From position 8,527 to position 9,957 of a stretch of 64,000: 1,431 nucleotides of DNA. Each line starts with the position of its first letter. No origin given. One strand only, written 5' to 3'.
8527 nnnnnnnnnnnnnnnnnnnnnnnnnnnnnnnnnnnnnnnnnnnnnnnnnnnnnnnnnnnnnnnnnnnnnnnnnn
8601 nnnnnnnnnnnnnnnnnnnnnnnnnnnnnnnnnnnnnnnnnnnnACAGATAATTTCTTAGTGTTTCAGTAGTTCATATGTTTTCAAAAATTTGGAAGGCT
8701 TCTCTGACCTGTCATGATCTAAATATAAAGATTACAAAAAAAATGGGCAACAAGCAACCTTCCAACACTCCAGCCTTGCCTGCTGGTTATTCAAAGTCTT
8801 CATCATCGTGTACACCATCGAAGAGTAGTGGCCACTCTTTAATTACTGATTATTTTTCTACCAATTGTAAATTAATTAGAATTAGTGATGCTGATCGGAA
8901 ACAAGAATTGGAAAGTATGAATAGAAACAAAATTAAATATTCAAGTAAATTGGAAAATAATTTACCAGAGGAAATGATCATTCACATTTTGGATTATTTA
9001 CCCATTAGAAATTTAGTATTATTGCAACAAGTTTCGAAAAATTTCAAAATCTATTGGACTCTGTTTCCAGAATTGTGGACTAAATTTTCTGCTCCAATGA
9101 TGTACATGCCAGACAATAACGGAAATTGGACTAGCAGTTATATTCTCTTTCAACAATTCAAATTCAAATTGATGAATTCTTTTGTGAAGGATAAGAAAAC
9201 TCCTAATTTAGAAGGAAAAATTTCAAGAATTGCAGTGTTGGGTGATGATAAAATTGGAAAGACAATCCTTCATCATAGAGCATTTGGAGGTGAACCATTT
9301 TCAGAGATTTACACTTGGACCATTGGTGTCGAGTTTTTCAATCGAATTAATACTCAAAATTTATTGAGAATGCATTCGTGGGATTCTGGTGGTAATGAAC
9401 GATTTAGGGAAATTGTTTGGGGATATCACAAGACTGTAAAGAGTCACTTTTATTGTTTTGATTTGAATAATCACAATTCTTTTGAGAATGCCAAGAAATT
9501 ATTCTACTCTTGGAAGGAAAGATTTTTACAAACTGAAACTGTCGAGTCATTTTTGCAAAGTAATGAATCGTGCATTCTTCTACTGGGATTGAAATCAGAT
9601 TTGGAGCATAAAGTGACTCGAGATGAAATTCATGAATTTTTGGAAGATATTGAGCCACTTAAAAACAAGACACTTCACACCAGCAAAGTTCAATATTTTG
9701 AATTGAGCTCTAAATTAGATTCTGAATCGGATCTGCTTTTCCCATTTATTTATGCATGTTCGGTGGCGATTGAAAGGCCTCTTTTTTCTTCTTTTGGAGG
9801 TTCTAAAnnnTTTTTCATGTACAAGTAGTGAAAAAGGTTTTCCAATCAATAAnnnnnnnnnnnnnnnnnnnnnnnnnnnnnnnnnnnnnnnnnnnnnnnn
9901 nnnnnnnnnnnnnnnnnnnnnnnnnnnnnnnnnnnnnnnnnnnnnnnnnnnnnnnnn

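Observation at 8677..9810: F-box domain fused to a Rab-like GTPase domain with catalytic Gln replaced by Asn and NKxD changed to LKSD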

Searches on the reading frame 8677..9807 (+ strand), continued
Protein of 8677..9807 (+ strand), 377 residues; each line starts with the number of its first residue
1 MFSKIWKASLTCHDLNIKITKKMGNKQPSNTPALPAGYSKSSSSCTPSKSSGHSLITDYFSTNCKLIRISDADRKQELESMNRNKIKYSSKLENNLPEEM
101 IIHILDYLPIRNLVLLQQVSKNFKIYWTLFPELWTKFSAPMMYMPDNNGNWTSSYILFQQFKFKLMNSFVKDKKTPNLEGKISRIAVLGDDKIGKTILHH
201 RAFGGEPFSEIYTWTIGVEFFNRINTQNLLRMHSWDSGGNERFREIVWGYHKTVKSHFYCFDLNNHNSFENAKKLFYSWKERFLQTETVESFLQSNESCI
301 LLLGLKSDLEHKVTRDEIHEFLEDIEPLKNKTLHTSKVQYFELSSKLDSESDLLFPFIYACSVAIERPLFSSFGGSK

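Call 32: list_cluster_members(proteins=[P0061, P0074, P0083, P0093, P0096, P0118, P0175, P0180, P0041, P0045])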
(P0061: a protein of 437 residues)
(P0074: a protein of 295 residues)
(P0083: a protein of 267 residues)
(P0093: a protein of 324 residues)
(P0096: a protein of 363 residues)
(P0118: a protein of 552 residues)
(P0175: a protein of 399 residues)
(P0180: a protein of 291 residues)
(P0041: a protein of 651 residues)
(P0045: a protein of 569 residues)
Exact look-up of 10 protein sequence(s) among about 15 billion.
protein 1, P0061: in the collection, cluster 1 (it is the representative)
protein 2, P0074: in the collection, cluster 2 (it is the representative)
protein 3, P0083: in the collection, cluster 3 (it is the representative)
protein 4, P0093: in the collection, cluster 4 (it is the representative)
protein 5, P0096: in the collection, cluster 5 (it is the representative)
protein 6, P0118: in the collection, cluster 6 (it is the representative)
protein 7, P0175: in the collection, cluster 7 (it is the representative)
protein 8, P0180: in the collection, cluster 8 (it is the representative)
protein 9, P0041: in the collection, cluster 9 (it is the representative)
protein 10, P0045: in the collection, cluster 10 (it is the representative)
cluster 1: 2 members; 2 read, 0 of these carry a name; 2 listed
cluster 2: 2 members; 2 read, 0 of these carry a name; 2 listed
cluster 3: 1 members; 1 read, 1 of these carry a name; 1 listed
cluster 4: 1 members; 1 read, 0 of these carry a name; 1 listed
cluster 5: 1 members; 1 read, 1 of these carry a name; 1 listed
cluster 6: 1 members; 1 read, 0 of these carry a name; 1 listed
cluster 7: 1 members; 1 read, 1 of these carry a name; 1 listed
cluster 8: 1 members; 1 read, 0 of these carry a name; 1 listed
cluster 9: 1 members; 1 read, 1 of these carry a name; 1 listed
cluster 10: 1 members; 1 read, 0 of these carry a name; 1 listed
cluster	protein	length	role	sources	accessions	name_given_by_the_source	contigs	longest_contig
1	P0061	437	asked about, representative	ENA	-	-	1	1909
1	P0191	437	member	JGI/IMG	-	-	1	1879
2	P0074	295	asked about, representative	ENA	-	-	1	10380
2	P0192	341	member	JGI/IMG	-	-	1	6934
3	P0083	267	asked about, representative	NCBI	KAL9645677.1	hypothetical protein ABK040_003410 [Willaertia magna]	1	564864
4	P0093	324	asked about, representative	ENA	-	-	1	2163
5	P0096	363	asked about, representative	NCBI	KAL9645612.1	hypothetical protein ABK040_000674 [Willaertia magna]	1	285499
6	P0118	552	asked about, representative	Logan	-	-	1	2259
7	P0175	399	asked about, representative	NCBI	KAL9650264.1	hypothetical protein ABK040_014919 [Willaertia magna]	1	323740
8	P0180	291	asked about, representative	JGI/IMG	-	-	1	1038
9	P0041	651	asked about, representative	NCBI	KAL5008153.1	hypothetical protein ScPMuIL_013734 [Solemya velum]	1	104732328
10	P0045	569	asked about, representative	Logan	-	-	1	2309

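Call 36: find_homologous_proteins(query=A2, max_evalue=1e-15)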
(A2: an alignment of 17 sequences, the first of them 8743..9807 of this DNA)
Query A2 (17 sequences) (355 aa, profile of the alignment): 5 proteins with E <= 1e-15 among 5343 candidates.
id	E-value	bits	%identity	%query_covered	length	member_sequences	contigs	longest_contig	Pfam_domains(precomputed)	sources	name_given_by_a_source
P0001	2.4e-115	403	49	97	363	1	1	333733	PF00646.39,PF00025.28,PF08477.20,PF00071.29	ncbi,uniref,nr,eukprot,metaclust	ncbi:rab family small GTPase [Naegleria gruberi]|uniref:Rab family small GTPase n=1 Tax=Naegleria gr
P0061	1.3e-98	348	28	72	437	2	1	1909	PF00646.39,PF08477.20,PF12937.13,PF00071.29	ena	-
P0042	4.8e-96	340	36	75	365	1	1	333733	PF00646.39,PF00025.28,PF08477.20,PF12937.13,PF00071.29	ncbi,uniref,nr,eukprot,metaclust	ncbi:small GTPase [Naegleria gruberi]|uniref:Small GTPase n=1 Tax=Naegleria gruberi TaxID=5762 RepID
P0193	5.5e-96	340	38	98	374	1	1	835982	PF00646.39,PF08477.20,PF12937.13,PF00071.29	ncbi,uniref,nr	ncbi:hypothetical protein C9374_009435 [Naegleria lovaniensis]|uniref:F-box domain-containing protei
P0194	1.3e-18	85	31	39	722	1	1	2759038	PF04755.19,PF01926.30,PF00025.28,PF08477.20,PF00071.29,PF03937.22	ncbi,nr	ncbi:YPTC6 [Scenedesmus sp. PABB004]|nr:YPTC6 [Scenedesmus sp. PABB004]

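Call 44: search_protein_families(library=pfam, proteins=[P0118, P0180, P0039, P0096], max_evalue=0.001)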
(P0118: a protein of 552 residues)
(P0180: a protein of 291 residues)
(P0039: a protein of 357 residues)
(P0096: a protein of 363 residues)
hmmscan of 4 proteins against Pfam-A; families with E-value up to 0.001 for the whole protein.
P0118 (552 aa): 6 families
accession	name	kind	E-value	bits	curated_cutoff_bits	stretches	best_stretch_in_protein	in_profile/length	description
PF00071.28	Ras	-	1.7e-42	145.2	21.6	1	358-516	1-160/162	Ras family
PF05118.21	Asp_Arg_Hydrox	-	9.7e-33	113.7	22.6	1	57-212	2-157/157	Aspartyl/Asparaginyl beta-hydroxylase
PF08477.19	Roc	-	4.7e-24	85.3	27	1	358-473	1-119/119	Ras of Complex, Roc, domain of DAPkinase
PF00025.27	Arf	-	4.3e-12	46.3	22.3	1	355-514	13-172/174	ADP-ribosylation factor family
PF12937.12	F-box-like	-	3.3e-10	40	24.3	1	268-312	2-46/47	F-box-like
PF00646.38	F-box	-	3.8e-06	27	20.5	1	268-309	2-43/43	F-box domain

P0180 (291 aa): 5 families
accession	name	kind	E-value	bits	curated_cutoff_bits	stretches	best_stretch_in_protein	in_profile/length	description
PF00071.28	Ras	-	4.3e-45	153.6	21.6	1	110-267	1-160/162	Ras family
PF08477.19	Roc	-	2.8e-26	92.5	27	1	110-224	1-119/119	Ras of Complex, Roc, domain of DAPkinase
PF00025.27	Arf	-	1.4e-14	54.4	22.3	1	104-240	10-142/174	ADP-ribosylation factor family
PF12937.12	F-box-like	-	1.4e-13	50.8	24.3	1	17-61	3-47/47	F-box-like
PF00646.38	F-box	-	1.1e-10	41.4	20.5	1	18-56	4-42/43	F-box domain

P0039 (357 aa): 5 families
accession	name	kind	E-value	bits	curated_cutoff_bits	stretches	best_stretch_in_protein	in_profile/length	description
PF00071.28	Ras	-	9.8e-24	84.2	21.6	1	161-329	1-147/162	Ras family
PF08477.19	Roc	-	2.8e-15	57.1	27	1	161-263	1-106/119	Ras of Complex, Roc, domain of DAPkinase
PF00646.38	F-box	-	3.8e-07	30.2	20.5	1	70-101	4-35/43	F-box domain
PF12937.12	F-box-like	-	9.5e-07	28.9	24.3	1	69-109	3-42/47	F-box-like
PF00025.27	Arf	-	3.3e-06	27.1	22.3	1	160-303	15-142/174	ADP-ribosylation factor family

P0096 (363 aa): 4 families
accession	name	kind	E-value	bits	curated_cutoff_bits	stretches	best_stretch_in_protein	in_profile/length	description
PF00071.28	Ras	-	3.2e-20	72.8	21.6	1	179-353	4-156/162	Ras family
PF08477.19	Roc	-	9.3e-11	42.4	27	1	178-293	3-117/119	Ras of Complex, Roc, domain of DAPkinase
PF00025.27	Arf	-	3.8e-08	33.5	22.3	1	171-308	11-139/174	ADP-ribosylation factor family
PF00646.38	F-box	-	3e-05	24.2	20.5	1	65-102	3-40/43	F-box domain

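Call 48: predict_structure(alignment_id=A3)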
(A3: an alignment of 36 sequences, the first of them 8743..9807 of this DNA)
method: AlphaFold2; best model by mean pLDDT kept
length: 355 residues; sequences in the alignment: 36
mean_pLDDT: 82.2   pTM: 0.79
mean pLDDT of the five models: 82.2, 81.1, 79.2, 74.6, 67.3
residues with pLDDT >= 90: 137; 70-90: 154; 50-70: 35; < 50: 29
segments of 3 or more residues with pLDDT < 50: 1-5, 14-28, 349-355
pLDDT, mean of each block of 10 residues (from residue 1): 48 47 47 78 83 82 85 91 88 87 86 73 80 84 80 71 93 94 92 74 68 84 87 96 98 96 94 94 96 95 90 92 93 92 62 40
secondary structure, 60 per line:
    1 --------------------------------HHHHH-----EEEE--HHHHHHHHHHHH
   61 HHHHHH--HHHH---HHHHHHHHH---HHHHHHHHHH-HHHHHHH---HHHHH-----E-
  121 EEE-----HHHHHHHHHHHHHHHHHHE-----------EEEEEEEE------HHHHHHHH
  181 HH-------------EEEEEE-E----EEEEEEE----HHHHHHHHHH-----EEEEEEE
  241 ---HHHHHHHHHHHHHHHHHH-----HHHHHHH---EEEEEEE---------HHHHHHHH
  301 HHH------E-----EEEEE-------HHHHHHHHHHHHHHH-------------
elements in order: H33-37 E43-46 H49-66 H69-72 H76-84 H88-97 H99-105 H109-113 E121-123 H129-146 E159-166 H173-182 E196-201 E208-214 H219-228 E234-240 H244-261 H267-273 E277-283 H293-303 E316-320 H328-342

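Call 50: fold_search(model_id=the predicted structure, library=pdb)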
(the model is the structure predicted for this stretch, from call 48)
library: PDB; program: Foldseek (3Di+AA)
matches with E <= 10: 1966; with E <= 0.001: 1640
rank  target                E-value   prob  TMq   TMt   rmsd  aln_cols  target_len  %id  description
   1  3ref_B                1.8e-10  1.00  0.38  0.70   4.8       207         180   22  Crystal structure of EhRho1 bound to GDP and Magnesium (released 2011-09-28)
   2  3ref_A                3.2e-10  1.00  0.39  0.74   3.6       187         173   22  Crystal structure of EhRho1 bound to GDP and Magnesium (released 2011-09-28)
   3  6whe_A                4.1e-10  1.00  0.40  0.78   3.8       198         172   21  Structure of phosphomimetic Rab8a GTPase (T72E) in the GTP-bound state (released 2021-03-10)
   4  9b4q                  5.2e-10  1.00  0.39  0.79   3.1       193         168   21  Crystal structure of RRAS2 (RAS-Related protein) bound to GMPPNP (released 2025-01-22)
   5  7kdc_A                5.2e-10  1.00  0.41  0.78   2.9       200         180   20  The complex between RhoD and the Plexin B2 RBD (released 2021-07-28)
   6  9bg8_B                5.5e-10  1.00  0.40  0.79   3.5       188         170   18  Tri-complex of Daraxonrasib (RMC-6236), NRAS Q61R, and CypA (released 2025-03-19)
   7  8elt                  6.3e-10  1.00  0.42  0.86   3.0       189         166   17  HRAS R97G Crystal Form 2 (released 2023-09-06)
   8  6zay_A                6.3e-10  1.00  0.39  0.73   3.9       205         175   24  Crystal structure of Atg16L in complex with GDP-bound Rab33B (released 2020-09-30)
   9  3rs7                  6.6e-10  1.00  0.39  0.80   3.3       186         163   18  H-Ras soaked in 50% isopropanol: 1 of 10 in MSCS set (released 2011-09-21)
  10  5jcz_D                6.6e-10  1.00  0.39  0.75   3.9       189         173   22  Rab11 bound to MyoVa-GTD (released 2016-09-28)
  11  9bhq_C                7.5e-10  1.00  0.40  0.80   3.5       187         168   17  Crystal structure of KRAS G12A in a transition state mimetic complex with CYPA and RMC-7977 (released 2024-11-06)
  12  8cx5_A                7.5e-10  1.00  0.40  0.77   3.7       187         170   18  Crystal Structure of small molecule alpha,beta-ketoamide 4 covalently bound to K-Ras(G12R) (released 2022-08-31)
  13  4phg                  7.5e-10  1.00  0.40  0.76   3.8       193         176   24  Crystal structure of Ypt7 covalently modified with GTP (released 2014-05-28)
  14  5ocg                  8.5e-10  1.00  0.40  0.79   3.4       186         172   18  Discovery of small molecules binding to KRAS via high affinity antibody fragment competition method. (released 2018-08-22)
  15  7lz5                  8.5e-10  1.00  0.40  0.78   3.3       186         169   17  Crystal structure of oncogenic KRAS Q61E GMPPCP-bound (released 2022-03-16)
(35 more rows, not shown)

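Call 52: find_related_loci(query=A2, collection=viral_contigs, flank=2000)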
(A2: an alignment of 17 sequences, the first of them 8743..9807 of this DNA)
Query A2 (355 aa) in viral_contigs; peptide patterns used: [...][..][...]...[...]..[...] (x = any residue, [..] = any of these).
4 stretches matched a pattern, but none encodes a relative of the query by tblastn (E <= 1e-3).

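Call 54: find_related_loci(query=A4, collection=genome_contigs, flank=2000)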
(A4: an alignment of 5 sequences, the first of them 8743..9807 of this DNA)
Query A4 (355 aa) in genome_contigs; peptide patterns used: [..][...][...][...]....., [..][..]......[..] (x = any residue, [..] = any of these).
52 stretches matched a pattern, but none encodes a relative of the query by tblastn (E <= 1e-3).

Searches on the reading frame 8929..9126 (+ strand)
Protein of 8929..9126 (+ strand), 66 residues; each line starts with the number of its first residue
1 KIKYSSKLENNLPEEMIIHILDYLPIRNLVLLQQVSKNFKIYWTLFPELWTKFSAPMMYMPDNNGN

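Call 55: search_solved_structures(query=window:8929-9126:+, max_evalue=1, show_alignments=2)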
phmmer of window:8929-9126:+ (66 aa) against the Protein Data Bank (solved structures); distinct sequences matched with E-value up to 1: 10.
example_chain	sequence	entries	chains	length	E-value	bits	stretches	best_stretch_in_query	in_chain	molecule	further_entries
5z2w_A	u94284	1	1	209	0.17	15.6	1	10-66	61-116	Cell division protein FtsQ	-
2vh1_A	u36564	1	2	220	0.2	15.4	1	10-66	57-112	CELL DIVISION PROTEIN FTSQ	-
6h9n_A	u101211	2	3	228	0.22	15.3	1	10-66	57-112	Cell division protein FtsQ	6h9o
8d0o_A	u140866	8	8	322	0.25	15.1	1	7-47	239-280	4-galactosyl-N-acetylglucosaminide 3-alpha-L-fucosyltransferase 9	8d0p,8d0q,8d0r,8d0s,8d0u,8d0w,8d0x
8hhf_Q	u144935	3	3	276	0.27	15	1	10-66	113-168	Cell division protein FtsQ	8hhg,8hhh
6sh3_A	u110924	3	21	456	0.27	15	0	8-39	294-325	Mitochondrial chaperone BCS1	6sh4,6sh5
9gs2_A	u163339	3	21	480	0.31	14.8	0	8-39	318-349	Mitochondrial chaperone BCS1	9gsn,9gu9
7k04_1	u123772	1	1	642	0.83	13.4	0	6-58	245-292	General transcription and DNA repair factor IIH subunit TFB1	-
7k01_1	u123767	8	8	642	0.83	13.4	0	6-58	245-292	General transcription and DNA repair factor IIH subunit TFB1 | TFB1 isoform 1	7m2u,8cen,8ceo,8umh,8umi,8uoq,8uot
7o4i_1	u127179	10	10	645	0.84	13.4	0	6-58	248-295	General transcription and DNA repair factor IIH subunit TFB1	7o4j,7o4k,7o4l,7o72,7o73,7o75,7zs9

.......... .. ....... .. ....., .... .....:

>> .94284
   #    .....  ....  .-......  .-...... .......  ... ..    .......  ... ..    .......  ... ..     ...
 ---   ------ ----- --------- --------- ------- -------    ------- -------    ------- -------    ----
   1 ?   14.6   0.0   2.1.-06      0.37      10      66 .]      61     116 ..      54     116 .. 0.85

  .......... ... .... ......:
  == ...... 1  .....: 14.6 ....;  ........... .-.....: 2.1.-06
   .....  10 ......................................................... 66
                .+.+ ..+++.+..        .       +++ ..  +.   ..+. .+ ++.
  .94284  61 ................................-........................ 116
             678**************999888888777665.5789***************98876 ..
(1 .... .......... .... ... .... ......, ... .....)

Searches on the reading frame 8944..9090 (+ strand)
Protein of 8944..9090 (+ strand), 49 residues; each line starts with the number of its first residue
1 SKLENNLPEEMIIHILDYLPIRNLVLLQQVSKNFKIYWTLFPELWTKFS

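Call 59: search_solved_structures(query=A5, max_evalue=0.1, show_alignments=2)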
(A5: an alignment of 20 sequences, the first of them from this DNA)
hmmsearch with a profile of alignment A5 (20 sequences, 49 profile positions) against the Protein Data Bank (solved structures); distinct sequences matched with E-value up to 0.1: 20.
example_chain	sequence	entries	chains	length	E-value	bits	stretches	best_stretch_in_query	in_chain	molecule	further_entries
6bva_E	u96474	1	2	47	7.3e-05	25.2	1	9-46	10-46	Lysine-specific demethylase 2B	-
6vcd_B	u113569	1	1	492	0.00011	24.6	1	5-35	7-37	F-box/LRR-repeat protein 5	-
6byh_E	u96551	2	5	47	0.00012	24.5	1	9-47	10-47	Lysine-specific demethylase 2A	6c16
7z8b_F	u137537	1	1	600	0.00014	24.3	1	4-35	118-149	F-box/WD repeat-containing protein 8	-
1nex_B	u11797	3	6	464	0.00023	23.6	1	3-48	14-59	CDC4 protein | Cell division control protein 4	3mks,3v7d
5ibk_B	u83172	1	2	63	0.0003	23.2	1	5-35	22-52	F-box/WD repeat-containing protein 7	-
6o60_C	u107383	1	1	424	0.00062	22.2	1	2-35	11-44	F-box/LRR-repeat protein 2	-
9wsq_B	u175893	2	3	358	0.00071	22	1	10-47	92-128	Lysine-specific demethylase 2A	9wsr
3l2o_B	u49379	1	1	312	0.00085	21.8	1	5-46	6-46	F-box only protein 4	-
9jkb_C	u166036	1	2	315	0.00086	21.7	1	5-46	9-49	F-box only protein 4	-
5jh5_A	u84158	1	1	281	0.0018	20.7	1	10-46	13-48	Lysine-specific demethylase 2B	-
5v4b_B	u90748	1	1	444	0.0061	19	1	6-35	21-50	F-box/WD repeat-containing protein 7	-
2ovp_B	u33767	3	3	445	0.0061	19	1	6-35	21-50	F-box/WD repeat protein 7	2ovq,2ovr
7t1y_B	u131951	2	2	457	0.0064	18.9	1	6-35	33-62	F-box/WD repeat-containing protein 7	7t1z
1ldk_E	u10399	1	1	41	0.013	17.9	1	6-34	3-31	SKP2-like protein type gamma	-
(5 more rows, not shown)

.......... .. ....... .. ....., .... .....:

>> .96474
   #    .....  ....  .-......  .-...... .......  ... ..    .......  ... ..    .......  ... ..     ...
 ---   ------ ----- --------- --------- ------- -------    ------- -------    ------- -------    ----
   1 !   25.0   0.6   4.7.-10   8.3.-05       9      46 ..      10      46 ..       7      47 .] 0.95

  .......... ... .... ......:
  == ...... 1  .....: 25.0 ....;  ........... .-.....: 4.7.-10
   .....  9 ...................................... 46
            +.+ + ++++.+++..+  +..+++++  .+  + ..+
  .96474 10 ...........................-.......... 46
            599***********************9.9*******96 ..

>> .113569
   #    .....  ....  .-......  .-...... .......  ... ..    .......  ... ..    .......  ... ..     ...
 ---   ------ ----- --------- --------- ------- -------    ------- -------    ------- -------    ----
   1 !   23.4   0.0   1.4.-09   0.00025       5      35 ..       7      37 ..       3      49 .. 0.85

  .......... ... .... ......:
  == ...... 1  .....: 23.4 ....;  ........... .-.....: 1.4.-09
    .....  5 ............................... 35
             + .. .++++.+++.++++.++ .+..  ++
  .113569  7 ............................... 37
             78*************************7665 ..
